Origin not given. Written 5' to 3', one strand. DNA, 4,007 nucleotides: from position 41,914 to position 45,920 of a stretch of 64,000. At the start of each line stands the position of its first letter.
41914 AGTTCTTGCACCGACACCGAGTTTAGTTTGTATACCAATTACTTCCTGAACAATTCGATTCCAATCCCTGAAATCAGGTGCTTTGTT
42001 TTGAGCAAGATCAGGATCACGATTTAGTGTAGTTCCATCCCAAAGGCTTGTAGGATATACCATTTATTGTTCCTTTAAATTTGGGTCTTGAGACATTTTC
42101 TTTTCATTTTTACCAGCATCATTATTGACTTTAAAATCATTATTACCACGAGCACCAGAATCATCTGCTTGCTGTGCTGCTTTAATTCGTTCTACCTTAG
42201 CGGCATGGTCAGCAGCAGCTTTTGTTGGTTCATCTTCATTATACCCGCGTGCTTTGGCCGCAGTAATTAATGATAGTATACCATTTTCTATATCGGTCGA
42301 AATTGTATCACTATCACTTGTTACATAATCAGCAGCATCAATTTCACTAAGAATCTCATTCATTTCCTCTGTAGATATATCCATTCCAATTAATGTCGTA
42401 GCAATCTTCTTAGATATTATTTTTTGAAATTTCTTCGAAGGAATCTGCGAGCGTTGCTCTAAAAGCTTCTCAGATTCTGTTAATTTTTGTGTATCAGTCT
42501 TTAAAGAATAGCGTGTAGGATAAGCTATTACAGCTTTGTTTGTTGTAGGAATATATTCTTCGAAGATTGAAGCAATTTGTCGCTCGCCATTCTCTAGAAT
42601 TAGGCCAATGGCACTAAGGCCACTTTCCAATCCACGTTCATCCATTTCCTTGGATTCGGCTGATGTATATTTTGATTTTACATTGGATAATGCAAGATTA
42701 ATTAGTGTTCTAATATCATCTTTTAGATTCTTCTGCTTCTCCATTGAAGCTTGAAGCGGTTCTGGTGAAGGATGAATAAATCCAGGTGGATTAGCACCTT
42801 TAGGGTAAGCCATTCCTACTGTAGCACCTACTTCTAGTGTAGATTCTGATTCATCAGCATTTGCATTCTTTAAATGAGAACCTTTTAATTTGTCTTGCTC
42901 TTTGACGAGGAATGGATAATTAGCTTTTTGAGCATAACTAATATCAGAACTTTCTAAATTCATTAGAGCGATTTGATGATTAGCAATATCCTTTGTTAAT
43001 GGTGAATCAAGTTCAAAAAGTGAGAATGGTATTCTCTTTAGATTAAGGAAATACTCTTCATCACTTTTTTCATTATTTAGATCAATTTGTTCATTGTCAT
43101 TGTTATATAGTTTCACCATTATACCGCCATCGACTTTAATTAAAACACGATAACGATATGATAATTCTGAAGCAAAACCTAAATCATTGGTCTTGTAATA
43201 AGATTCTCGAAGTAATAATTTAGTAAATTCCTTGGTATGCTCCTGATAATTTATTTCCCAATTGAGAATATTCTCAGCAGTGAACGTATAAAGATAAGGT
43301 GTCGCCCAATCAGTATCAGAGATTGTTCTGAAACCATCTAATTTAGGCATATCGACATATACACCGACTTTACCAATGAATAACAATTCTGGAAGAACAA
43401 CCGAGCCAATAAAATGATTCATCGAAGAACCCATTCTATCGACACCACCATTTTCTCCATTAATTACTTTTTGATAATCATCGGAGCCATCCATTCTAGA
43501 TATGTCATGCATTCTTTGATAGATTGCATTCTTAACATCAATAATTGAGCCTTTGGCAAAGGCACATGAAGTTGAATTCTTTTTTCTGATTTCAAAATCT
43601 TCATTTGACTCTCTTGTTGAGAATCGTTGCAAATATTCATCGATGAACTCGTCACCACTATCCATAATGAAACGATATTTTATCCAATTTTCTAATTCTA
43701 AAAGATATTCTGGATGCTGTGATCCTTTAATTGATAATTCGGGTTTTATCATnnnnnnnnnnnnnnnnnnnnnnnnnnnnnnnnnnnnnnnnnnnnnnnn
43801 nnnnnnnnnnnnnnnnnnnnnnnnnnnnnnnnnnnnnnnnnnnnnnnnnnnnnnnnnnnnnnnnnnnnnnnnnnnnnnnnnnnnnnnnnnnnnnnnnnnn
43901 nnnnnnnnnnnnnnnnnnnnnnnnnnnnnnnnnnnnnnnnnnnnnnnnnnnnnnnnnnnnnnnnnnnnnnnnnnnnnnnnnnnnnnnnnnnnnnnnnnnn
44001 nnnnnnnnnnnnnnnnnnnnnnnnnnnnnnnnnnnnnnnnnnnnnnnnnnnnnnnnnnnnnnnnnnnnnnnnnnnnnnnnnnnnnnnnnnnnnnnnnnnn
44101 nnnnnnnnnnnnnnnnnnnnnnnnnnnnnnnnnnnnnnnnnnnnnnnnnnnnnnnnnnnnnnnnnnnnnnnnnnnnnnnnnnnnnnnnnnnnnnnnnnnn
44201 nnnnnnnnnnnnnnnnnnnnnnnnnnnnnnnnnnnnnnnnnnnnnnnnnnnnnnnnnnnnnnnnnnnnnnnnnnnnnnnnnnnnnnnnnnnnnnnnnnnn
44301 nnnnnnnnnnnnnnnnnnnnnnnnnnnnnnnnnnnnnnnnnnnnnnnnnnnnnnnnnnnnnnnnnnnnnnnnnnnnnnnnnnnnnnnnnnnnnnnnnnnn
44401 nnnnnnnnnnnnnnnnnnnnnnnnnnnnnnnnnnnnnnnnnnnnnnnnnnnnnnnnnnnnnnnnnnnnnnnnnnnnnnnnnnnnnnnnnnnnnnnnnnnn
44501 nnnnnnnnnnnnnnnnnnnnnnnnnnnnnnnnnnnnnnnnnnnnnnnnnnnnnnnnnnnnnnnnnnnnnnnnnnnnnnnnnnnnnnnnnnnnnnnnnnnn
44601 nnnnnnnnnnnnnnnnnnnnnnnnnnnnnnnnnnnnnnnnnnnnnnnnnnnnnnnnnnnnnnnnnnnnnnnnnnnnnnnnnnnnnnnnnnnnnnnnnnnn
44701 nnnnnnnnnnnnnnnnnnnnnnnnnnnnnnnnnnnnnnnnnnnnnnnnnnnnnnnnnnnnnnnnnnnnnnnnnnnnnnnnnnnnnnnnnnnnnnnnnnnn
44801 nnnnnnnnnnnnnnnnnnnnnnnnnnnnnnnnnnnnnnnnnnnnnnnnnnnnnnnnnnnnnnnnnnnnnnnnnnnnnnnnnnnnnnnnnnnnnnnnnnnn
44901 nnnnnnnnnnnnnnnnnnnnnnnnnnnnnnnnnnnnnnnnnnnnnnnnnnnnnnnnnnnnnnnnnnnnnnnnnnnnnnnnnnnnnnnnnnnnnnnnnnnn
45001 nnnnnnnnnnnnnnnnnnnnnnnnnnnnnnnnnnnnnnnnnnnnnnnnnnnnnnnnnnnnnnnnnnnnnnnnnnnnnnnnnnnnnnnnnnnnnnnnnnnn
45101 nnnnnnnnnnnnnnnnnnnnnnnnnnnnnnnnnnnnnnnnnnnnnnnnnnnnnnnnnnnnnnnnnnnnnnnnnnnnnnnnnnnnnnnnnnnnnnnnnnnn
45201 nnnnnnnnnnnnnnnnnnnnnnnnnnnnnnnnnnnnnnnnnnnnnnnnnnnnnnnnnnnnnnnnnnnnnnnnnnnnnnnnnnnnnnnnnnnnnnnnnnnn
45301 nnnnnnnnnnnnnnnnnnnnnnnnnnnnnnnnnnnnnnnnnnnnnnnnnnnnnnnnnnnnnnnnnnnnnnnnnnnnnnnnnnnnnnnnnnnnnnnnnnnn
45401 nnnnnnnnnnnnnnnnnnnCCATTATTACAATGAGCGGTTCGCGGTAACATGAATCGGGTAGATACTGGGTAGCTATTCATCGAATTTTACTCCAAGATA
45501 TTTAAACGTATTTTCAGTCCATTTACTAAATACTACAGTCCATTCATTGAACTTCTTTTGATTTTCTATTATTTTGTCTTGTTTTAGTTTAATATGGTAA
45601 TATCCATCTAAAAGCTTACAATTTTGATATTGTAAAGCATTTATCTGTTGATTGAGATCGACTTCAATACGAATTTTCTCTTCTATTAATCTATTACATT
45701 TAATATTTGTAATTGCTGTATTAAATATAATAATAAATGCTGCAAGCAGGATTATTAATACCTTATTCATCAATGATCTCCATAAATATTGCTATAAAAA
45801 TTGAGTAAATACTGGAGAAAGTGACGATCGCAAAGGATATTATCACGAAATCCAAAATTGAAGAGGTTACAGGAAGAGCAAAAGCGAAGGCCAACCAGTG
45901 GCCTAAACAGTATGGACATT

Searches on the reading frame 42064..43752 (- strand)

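Call 33: search_protein_families(library=phrogs, proteins=[window:42064-43752:-], max_evalue=0.001)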
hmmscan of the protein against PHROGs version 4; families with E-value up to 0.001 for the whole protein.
window:42064-43752:- (562 aa): 2 families
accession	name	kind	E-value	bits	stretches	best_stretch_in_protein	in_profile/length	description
phrog_145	-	head and packaging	1.1e-39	137.6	1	11-475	12-470/493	portal protein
phrog_2417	-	unknown function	3.1e-06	27.9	1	108-213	105-196/242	-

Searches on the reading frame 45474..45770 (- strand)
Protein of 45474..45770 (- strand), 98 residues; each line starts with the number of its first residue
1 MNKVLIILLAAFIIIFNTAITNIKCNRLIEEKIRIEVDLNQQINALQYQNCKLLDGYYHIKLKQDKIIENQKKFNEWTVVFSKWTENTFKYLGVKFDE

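Call 58: search_protein_families(library=pfam, proteins=[window:45474-45770:-], max_evalue=0.1)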
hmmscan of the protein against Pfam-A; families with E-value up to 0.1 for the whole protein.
window:45474-45770:- (98 aa): 3 families
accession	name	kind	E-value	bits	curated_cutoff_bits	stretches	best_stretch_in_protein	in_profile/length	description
PF23884.1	DUF7237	-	0.028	15.1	27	1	1-46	1-50/77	Family of unknown function (DUF7237)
PF18330.7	Lig_C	-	0.073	13.5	25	0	18-90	52-116/125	Ligase Pab1020 C-terminal region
PF11741.13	AMIN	-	0.085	13.4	20.5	0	15-49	55-88/101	AMIN domain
